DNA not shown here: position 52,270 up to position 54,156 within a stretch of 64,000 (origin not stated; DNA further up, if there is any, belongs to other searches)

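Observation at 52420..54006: Full-length intein splitting the P-loop of translation initiation factor IF-2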

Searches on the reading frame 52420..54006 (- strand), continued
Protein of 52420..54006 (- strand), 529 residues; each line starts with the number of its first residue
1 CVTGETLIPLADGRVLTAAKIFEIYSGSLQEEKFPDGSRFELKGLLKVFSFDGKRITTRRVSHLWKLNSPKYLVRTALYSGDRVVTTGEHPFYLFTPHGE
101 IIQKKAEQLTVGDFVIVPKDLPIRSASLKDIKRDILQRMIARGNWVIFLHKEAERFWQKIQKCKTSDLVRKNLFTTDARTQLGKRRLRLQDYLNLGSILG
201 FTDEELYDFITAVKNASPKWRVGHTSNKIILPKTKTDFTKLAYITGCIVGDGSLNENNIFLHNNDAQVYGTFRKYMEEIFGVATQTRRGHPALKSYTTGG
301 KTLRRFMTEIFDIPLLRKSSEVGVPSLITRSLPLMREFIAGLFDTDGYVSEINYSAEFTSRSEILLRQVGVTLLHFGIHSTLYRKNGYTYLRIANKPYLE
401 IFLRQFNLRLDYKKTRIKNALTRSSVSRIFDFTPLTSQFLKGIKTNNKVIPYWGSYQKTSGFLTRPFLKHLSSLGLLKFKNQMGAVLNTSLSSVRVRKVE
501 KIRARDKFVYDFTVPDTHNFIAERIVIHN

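Call 65: fold_search(model_id=the predicted structure, library=pdb)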
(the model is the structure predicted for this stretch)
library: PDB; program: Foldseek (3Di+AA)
matches with E <= 10: 436; with E <= 0.001: 86
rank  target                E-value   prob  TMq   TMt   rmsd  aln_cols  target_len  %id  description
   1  7qss                  6.4e-25  1.00  0.65  0.78   5.9       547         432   18  Crystal structure of homing endonuclease-associated TliVMA intein (C1A) (released 2022-03-30)
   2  2cw7                  1.2e-24  1.00  0.68  0.67   6.7       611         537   17  Crystal structure of intein homing endonuclease II (released 2006-04-18)
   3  7qsu                  1.9e-23  1.00  0.58  0.82   8.2       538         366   16  Crystal structure of homing endonuclease-associated TliVMA intein (C1A, d333-339) (released 2022-03-30)
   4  1dq3                  3.6e-20  1.00  0.55  0.63   8.6       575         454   17  CRYSTAL STRUCTURE OF AN ARCHAEAL INTEIN-ENCODED HOMING ENDONUCLEASE PI-PFUI (released 2000-07-05)
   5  7qst                  2.6e-19  1.00  0.55  0.78   5.7       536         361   15  Crystal structure of homing endonuclease-associated PhoVMA intein (C1A) (released 2022-03-30)
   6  1ef0_A                3.2e-11  1.00  0.37  0.44  23.6       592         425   12  CRYSTAL STRUCTURE OF PI-SCEI MINIPRECURSOR (released 2000-06-07)
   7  1um2_B                3.9e-11  1.00  0.39  0.48  24.0       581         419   13  Crystal Structure of the Vma1-Derived Endonuclease with the Ligated Extein Segment (released 2004-09-22)
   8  1vde_A                7.2e-11  1.00  0.39  0.46  24.4       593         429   13  PI-SCEI, A HOMING ENDONUCLEASE WITH PROTEIN SPLICING ACTIVITY (released 1998-04-08)
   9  1vde_B                8.0e-11  1.00  0.37  0.44  22.6       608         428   12  PI-SCEI, A HOMING ENDONUCLEASE WITH PROTEIN SPLICING ACTIVITY (released 1998-04-08)
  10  1um2_A                9.3e-11  1.00  0.37  0.46  23.7       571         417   13  Crystal Structure of the Vma1-Derived Endonuclease with the Ligated Extein Segment (released 2004-09-22)
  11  1jva_B                2.4e-10  1.00  0.40  0.47  24.3       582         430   12  CRYSTAL STRUCTURE OF THE VMA1-DERIVED ENDONUCLEASE BEARING THE N AND C EXTEIN PROPEPTIDES (released 2002-08-29)
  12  1lws_A                3.0e-10  1.00  0.37  0.44  23.7       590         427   12  Crystal structure of the intein homing endonuclease PI-SceI bound to its recognition sequence (released 2002-09-27)
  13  1jva_A                7.4e-10  1.00  0.37  0.44  23.9       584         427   12  CRYSTAL STRUCTURE OF THE VMA1-DERIVED ENDONUCLEASE BEARING THE N AND C EXTEIN PROPEPTIDES (released 2002-08-29)
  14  1lwt_A                2.5e-09  1.00  0.36  0.41  25.3       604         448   13  Crystal structure of the intein homing endonuclease PI-SceI bound to its substrate DNA (Ca2+ free) (released 2002-09-27)
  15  1ef0_B                7.2e-09  1.00  0.37  0.47  24.5       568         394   13  CRYSTAL STRUCTURE OF PI-SCEI MINIPRECURSOR (released 2000-06-07)
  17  4o1s_A                8.7e-08  1.00  0.21  0.64   1.3       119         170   28  Crystal structure of TvoVMA intein (released 2014-03-19)
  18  6rpp                  4.8e-07  1.00  0.21  0.63   1.9       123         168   23  Crystal structure of PabCDC21-1 intein (released 2019-08-14)
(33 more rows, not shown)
